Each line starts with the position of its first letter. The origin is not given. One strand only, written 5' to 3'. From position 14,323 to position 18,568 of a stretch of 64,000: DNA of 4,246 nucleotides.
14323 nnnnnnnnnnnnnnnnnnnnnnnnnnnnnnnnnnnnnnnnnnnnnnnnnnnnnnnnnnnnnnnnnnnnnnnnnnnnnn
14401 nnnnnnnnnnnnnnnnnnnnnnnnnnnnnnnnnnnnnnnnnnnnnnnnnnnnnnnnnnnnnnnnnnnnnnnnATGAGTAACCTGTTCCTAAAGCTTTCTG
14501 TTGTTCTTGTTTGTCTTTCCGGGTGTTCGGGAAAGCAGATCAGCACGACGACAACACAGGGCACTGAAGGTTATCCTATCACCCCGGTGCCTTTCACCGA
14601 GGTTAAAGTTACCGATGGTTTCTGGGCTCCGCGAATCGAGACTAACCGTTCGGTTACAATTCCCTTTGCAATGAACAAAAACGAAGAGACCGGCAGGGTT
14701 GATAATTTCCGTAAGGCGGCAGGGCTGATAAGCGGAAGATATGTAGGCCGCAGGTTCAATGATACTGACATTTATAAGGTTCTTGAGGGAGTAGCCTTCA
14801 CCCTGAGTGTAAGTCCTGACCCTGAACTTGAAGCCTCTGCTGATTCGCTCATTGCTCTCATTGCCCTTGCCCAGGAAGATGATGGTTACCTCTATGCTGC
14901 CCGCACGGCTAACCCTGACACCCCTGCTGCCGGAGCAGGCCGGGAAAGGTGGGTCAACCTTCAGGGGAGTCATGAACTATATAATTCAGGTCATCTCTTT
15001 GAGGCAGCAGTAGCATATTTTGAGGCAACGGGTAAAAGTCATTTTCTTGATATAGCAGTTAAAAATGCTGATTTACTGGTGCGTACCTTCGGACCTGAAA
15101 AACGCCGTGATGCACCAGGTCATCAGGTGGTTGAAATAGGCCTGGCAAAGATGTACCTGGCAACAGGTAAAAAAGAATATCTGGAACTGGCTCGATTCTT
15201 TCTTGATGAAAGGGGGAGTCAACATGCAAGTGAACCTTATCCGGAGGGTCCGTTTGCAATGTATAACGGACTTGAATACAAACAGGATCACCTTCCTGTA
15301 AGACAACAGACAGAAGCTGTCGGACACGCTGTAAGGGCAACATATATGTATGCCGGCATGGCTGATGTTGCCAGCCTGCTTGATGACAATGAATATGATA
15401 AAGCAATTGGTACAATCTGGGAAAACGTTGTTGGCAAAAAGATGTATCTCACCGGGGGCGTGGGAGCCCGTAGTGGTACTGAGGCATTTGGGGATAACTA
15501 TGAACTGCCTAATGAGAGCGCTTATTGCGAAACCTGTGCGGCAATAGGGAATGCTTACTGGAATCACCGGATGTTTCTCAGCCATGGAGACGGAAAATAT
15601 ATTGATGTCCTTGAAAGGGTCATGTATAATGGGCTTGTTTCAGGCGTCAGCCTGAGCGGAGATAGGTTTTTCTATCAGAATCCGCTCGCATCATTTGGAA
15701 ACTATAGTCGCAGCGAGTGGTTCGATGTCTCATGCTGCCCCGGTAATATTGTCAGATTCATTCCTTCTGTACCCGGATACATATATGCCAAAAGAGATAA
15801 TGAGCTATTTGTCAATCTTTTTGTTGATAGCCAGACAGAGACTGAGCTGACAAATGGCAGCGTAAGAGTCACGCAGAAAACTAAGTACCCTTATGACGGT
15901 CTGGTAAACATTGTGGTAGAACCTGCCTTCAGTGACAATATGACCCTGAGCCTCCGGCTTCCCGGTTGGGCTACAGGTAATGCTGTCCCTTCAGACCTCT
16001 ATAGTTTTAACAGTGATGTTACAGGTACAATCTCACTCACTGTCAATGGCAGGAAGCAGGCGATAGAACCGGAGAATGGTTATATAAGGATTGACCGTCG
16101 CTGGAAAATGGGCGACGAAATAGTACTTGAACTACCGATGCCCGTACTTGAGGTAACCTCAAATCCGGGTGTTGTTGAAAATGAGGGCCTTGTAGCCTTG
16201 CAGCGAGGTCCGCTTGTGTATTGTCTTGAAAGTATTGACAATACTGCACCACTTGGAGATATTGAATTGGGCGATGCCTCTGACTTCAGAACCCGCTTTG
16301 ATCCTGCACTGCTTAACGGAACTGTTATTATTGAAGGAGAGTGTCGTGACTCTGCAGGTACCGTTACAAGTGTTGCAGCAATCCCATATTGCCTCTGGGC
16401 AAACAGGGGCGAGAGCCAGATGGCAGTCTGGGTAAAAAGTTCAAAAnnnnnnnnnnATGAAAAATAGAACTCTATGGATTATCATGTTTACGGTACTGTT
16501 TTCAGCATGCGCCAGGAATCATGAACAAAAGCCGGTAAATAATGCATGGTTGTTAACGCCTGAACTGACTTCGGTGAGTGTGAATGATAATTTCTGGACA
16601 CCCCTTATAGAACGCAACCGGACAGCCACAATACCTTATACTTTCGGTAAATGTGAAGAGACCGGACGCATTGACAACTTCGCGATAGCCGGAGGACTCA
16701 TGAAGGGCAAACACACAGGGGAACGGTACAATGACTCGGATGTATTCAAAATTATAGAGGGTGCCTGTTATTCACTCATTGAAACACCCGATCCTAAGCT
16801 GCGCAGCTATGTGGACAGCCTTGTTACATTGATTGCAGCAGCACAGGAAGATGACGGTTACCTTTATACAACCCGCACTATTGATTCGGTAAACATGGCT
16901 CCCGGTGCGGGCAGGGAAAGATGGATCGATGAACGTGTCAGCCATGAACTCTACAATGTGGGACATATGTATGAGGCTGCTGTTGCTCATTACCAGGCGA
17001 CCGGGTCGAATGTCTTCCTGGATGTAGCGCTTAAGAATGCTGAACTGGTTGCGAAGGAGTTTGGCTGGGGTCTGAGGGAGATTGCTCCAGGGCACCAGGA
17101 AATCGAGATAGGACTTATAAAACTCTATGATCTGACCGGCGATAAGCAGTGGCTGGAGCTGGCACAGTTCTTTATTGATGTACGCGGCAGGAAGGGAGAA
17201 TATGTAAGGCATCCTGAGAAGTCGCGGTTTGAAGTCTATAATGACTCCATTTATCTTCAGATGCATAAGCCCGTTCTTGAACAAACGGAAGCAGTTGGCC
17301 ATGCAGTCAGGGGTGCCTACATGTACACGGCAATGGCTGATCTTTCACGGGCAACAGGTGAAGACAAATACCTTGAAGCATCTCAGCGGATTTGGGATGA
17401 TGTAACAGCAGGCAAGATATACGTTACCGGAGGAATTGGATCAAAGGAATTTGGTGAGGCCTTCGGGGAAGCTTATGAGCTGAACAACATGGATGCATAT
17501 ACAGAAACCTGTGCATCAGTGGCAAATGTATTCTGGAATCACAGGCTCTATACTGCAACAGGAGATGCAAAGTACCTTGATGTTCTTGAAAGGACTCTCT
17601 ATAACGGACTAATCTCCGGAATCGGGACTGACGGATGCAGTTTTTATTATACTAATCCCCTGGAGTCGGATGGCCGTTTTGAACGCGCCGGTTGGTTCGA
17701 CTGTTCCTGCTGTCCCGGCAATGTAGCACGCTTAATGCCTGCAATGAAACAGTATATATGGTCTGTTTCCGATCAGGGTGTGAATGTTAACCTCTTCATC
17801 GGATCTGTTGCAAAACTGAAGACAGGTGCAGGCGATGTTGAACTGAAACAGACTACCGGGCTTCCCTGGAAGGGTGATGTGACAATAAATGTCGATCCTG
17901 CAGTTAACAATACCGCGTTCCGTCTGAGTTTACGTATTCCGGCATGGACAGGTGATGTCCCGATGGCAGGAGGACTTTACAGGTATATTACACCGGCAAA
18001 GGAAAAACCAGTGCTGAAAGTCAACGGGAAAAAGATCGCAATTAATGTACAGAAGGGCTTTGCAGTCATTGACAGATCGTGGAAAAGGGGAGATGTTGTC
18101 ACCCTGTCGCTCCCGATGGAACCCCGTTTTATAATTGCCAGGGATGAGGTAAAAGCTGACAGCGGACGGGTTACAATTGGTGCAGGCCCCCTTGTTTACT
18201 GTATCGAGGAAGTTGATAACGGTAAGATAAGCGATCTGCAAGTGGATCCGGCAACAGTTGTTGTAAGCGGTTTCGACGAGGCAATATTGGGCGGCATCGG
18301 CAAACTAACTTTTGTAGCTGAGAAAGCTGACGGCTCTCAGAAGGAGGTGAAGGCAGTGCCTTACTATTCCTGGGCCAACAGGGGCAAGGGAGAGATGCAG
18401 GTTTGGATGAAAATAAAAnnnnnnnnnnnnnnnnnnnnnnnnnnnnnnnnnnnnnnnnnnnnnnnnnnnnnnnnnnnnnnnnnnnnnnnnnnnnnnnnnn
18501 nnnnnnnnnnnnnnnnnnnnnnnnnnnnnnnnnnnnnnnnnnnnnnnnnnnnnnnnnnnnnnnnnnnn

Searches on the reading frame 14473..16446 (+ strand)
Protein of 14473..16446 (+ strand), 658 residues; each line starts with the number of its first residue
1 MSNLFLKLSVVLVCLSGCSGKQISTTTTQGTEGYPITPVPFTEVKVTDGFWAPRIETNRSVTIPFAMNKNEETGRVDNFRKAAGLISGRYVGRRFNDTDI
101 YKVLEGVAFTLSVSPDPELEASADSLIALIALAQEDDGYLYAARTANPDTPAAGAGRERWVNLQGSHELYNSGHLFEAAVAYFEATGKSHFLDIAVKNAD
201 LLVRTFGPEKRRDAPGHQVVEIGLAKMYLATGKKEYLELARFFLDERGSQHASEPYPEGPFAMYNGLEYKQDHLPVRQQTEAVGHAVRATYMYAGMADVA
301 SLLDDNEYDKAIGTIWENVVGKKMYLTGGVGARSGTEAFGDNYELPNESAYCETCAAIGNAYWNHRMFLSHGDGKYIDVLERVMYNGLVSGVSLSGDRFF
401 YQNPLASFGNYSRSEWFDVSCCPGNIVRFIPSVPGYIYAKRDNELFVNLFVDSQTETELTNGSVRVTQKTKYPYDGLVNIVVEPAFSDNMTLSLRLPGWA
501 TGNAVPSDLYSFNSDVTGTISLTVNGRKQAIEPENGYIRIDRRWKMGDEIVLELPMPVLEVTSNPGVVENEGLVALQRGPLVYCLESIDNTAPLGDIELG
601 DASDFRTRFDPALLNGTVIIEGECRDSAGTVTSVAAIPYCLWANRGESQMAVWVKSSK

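Call 10: search_protein_families(library=pfam, proteins=[window:14473-16446:+], max_evalue=0.001)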
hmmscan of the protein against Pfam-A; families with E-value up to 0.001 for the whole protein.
window:14473-16446:+ (658 aa): 3 families
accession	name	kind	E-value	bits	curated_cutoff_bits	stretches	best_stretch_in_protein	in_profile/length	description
PF07944.18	Beta-AFase-like_GH127_cat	-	4.9e-110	368.5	24.9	1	43-434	1-375/376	Beta-L-arabinofuranosidase, GH127 catalytic domain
PF20737.2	Glyco_hydro127C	-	3.1e-22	78.5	23.7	1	561-655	4-71/71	Glycoside hydrolase family 127 C-terminal domain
PF20736.2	Glyco_hydro127M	-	6.6e-22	77.9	24.2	1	445-556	2-95/95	Beta-L-arabinofuranosidase, GH127 middle domain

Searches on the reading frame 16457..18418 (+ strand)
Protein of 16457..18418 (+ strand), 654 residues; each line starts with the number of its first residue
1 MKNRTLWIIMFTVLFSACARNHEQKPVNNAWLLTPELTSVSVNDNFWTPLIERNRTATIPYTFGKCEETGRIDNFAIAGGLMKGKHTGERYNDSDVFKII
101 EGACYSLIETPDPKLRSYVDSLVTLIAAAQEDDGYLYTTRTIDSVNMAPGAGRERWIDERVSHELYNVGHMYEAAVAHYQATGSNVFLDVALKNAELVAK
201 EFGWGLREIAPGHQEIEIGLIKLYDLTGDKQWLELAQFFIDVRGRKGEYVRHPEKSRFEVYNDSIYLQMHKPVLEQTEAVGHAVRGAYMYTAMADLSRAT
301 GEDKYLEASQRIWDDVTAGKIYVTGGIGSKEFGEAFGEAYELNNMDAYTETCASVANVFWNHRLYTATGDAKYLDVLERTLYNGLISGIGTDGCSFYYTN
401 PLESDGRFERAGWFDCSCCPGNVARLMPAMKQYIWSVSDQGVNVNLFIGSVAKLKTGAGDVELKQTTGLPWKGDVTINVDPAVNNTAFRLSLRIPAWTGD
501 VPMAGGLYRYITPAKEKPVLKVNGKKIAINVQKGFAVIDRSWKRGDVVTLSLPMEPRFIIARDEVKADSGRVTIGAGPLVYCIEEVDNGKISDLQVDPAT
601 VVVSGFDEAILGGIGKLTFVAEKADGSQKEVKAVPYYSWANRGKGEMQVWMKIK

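Call 10: search_protein_families(library=pfam, proteins=[window:16457-18418:+], max_evalue=0.001)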
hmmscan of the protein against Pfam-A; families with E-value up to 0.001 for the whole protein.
window:16457-18418:+ (654 aa): 3 families
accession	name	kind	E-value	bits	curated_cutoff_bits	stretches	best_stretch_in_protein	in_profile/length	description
PF07944.18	Beta-AFase-like_GH127_cat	-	1.1e-102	344.3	24.9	1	39-430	1-374/376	Beta-L-arabinofuranosidase, GH127 catalytic domain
PF20737.2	Glyco_hydro127C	-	8.2e-23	80.4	23.7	1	556-652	1-71/71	Glycoside hydrolase family 127 C-terminal domain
PF20736.2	Glyco_hydro127M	-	2e-22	79.6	24.2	1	442-554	2-95/95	Beta-L-arabinofuranosidase, GH127 middle domain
